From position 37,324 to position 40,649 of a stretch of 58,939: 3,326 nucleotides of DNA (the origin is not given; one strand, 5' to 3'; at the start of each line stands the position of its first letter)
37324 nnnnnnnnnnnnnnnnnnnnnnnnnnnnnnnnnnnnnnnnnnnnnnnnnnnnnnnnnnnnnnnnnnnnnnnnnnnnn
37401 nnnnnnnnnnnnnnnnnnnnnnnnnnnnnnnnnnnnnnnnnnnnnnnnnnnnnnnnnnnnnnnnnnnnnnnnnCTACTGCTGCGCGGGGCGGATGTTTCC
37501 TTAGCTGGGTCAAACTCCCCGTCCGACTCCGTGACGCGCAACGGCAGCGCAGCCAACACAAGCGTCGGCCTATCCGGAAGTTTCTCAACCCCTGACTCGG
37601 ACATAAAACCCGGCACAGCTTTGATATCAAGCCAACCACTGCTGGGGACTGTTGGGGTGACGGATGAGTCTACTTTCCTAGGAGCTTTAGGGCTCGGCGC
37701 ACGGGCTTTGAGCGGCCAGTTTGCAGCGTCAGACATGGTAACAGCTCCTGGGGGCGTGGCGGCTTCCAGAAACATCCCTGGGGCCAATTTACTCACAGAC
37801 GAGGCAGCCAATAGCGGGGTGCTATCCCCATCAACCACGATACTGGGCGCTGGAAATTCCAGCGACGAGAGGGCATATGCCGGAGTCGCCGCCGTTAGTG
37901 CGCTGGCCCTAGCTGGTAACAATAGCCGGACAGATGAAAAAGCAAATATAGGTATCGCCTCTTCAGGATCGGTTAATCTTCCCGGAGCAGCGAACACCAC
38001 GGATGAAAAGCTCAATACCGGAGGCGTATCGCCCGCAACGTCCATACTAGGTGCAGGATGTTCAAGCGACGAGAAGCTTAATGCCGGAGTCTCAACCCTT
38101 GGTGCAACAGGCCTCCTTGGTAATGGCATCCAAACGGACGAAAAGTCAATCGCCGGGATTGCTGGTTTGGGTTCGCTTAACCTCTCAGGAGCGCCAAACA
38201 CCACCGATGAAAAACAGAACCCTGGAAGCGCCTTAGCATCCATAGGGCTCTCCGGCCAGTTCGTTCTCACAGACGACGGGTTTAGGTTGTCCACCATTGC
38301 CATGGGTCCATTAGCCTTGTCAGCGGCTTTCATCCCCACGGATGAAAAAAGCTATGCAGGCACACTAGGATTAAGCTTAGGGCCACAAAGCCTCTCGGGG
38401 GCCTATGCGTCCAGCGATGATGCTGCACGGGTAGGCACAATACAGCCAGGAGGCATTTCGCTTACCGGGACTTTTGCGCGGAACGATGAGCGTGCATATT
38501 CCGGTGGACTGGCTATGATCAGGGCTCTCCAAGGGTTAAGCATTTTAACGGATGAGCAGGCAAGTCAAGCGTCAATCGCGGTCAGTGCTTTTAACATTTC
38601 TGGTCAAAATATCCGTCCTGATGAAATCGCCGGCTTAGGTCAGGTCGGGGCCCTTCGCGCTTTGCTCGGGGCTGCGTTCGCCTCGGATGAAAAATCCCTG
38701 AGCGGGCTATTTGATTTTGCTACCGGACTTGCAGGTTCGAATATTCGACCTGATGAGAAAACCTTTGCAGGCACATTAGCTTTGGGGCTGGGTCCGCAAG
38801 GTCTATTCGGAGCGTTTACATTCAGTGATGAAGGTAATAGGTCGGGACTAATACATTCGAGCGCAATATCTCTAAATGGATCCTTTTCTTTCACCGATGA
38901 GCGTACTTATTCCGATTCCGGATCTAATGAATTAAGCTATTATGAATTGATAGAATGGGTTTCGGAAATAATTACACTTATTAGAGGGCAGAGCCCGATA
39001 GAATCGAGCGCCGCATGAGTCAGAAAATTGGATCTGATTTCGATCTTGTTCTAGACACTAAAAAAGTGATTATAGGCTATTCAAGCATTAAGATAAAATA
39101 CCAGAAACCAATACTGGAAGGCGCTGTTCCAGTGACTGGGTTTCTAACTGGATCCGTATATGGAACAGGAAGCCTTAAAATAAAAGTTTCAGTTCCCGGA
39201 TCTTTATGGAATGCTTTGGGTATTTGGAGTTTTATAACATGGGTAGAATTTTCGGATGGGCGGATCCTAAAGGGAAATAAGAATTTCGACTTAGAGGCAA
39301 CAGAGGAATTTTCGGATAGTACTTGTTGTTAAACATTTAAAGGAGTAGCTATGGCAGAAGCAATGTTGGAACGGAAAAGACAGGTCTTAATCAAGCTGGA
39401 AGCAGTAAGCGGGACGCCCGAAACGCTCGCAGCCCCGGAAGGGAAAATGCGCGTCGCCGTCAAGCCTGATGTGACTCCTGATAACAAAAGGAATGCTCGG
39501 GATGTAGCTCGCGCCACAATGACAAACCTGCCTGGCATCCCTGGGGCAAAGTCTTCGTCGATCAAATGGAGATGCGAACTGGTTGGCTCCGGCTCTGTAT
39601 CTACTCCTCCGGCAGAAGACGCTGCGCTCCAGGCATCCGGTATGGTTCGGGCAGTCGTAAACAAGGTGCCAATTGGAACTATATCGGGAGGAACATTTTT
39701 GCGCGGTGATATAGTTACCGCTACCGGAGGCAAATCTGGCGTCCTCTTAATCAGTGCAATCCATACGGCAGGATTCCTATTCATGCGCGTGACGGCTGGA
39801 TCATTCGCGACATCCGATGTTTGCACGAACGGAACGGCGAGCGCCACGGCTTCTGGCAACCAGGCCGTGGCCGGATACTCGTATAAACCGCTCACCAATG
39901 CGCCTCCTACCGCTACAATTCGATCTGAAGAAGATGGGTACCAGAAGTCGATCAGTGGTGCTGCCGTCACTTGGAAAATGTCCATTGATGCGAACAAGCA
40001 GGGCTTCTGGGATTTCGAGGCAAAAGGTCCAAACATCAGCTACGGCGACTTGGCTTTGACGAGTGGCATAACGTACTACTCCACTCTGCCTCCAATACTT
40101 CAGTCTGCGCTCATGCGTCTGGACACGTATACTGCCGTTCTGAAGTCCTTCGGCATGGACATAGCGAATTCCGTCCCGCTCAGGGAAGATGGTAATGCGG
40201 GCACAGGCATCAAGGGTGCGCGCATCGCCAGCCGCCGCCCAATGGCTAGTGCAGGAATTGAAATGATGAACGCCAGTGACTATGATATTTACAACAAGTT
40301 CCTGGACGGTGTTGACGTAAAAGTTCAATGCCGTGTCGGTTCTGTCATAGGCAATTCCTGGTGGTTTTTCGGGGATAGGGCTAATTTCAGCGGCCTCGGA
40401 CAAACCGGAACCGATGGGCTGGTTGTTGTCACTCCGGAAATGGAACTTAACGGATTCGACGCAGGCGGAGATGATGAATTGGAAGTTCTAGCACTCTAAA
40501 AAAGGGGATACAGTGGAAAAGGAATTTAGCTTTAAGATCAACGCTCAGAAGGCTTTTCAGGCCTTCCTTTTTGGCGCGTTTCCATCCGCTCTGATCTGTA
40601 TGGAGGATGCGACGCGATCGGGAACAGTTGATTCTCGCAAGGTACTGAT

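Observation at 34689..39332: Terminator-bounded fibre cassette encoding a LamG / propeller / [ST]DE[KR]-repeat giant inserted between head-completion and tail-tube genes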

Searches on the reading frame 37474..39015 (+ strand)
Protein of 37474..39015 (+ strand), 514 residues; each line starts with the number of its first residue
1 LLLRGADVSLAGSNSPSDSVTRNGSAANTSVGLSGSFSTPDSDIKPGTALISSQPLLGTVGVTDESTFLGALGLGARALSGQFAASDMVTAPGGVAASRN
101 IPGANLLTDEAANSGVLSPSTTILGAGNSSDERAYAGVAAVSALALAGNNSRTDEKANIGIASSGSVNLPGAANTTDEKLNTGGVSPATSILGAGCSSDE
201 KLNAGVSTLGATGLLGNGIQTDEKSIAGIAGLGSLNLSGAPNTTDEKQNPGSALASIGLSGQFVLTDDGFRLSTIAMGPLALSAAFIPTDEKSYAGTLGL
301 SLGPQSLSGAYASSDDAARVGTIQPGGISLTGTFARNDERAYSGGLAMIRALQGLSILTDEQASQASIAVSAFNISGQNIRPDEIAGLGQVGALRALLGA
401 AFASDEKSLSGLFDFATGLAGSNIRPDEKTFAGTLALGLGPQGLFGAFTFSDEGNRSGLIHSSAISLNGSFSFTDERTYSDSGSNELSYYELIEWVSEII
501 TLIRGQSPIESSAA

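Call 42: predict_structure(alignment_id=A3)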
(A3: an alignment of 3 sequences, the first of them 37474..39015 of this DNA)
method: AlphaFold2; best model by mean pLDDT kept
length: 514 residues; sequences in the alignment: 3
mean_pLDDT: 30.5   pTM: 0.22
mean pLDDT of the five models: 30.5, 29.5, 28.9, 25.0, 24.6
residues with pLDDT >= 90: 0; 70-90: 0; 50-70: 0; < 50: 514
segments of 3 or more residues with pLDDT < 50: 1-514
pLDDT, mean of each block of 10 residues (from residue 1): 30 31 27 33 31 36 32 32 33 30 31 30 34 26 30 31 31 32 31 29 28 28 27 28 28 29 29 30 31 30 31 29 30 30 27 30 27 29 27 31 32 33 33 31 34 32 33 31 35 35 31 24
secondary structure, 60 per line:
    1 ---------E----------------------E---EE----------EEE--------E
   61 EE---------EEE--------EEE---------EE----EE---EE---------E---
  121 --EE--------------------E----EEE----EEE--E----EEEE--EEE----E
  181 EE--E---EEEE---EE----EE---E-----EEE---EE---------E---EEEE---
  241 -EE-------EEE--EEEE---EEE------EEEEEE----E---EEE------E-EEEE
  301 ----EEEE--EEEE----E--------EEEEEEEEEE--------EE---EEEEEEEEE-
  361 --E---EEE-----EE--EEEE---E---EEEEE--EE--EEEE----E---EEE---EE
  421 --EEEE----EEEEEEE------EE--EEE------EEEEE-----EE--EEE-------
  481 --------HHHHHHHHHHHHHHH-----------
elements in order: E49-51 E60-62 E72-74 E83-85 E150-152 E157-159 E167-170 E173-175 E180-182 E189-192 E213-215 E234-237 E251-253 E256-259 E263-265 E272-277 E286-288 E297-300 E305-308 E311-314 E328-337 E351-359 E367-369 E379-382 E390-394 E401-404 E413-415 E423-426 E431-437 E448-450 E457-461 E471-473 H489-503

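Call 58: find_homologous_proteins(query=A6, max_evalue=0.001)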
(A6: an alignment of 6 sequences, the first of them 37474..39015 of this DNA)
Query A6 (6 sequences): 8000 candidates shared short words with the query, none scored E <= 0.001.

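Call 92: search_solved_structures(query=A6, max_evalue=10, show_alignments=2)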
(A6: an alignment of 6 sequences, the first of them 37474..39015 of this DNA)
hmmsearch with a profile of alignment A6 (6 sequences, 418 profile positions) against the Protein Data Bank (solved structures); distinct sequences matched with E-value up to 10: 0.

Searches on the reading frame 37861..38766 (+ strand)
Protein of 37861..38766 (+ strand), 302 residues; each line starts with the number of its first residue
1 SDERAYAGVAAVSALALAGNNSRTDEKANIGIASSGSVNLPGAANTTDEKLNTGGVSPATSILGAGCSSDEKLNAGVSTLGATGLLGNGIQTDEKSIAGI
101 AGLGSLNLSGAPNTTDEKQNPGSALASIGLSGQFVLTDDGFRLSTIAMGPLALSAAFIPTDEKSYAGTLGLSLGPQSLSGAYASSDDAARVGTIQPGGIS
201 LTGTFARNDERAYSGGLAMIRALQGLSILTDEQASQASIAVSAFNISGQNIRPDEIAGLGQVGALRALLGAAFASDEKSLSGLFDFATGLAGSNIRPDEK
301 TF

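Call 121: search_dna_similar(query=window:37861-38766:+, collection=phages, mode=protein, max_evalue=0.01, max_rows=15)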
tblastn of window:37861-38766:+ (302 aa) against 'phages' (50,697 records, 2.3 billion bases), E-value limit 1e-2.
No match.

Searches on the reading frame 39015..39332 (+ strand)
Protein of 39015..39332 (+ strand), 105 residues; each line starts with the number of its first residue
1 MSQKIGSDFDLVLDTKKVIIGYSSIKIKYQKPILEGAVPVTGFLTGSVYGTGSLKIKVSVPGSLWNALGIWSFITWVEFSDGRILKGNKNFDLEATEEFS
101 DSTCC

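Call 7: search_protein_families(library=pfam, proteins=[window:39015-39332:+], max_evalue=0.1)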
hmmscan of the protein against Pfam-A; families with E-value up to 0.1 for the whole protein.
window:39015-39332:+ (105 aa): 0 families

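Call 8: search_protein_families(library=phrogs, proteins=[window:39015-39332:+], max_evalue=0.01)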
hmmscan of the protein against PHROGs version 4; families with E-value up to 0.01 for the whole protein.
window:39015-39332:+ (105 aa): 0 families

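Call 38: search_solved_structures(query=window:39015-39329:+, max_evalue=5)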
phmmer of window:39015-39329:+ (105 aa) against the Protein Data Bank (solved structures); distinct sequences matched with E-value up to 5: 2.
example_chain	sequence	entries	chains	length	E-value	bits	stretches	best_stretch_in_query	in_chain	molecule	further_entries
8q6t_I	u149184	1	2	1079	0.00096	22.3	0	17-45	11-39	Titin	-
8g4l_bm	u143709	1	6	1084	1.5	12.1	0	17-45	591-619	Titin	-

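Call 77: search_protein_families(library=ncbifam, proteins=[window:39015-39329:+], max_evalue=0.01)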
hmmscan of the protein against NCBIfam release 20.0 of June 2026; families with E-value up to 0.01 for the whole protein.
window:39015-39329:+ (105 aa): 0 families

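Call 116: search_protein_families(library=padloc, proteins=[window:39015-39329:+], max_evalue=0.01)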
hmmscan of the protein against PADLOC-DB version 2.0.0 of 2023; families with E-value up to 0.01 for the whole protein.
window:39015-39329:+ (105 aa): 0 families

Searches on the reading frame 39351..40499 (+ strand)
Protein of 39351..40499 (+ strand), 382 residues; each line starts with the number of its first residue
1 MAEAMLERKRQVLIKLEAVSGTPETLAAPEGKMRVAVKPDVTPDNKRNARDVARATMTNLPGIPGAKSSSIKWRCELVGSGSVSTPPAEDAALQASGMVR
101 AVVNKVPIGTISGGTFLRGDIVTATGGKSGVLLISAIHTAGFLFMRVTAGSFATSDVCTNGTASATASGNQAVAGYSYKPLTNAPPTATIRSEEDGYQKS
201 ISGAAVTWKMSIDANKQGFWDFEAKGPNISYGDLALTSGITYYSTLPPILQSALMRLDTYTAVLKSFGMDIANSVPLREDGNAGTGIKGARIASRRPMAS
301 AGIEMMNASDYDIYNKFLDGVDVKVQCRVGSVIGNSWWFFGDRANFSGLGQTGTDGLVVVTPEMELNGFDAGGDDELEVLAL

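Call 7: search_protein_families(library=pfam, proteins=[window:39351-40499:+], max_evalue=0.1)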
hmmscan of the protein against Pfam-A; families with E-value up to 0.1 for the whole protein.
window:39351-40499:+ (382 aa): 1 family
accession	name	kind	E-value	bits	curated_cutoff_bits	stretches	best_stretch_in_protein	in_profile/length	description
PF09849.14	DUF2076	-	0.087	13.3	38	0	96-139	148-177/265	Uncharacterized protein conserved in bacteria (DUF2076)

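Call 8: search_protein_families(library=phrogs, proteins=[window:39351-40499:+], max_evalue=0.01)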
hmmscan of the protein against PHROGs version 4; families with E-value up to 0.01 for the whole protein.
window:39351-40499:+ (382 aa): 0 families

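Call 37: search_solved_structures(query=window:39351-40496:+, max_evalue=1)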
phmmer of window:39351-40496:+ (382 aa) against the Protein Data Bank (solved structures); distinct sequences matched with E-value up to 1: 0.
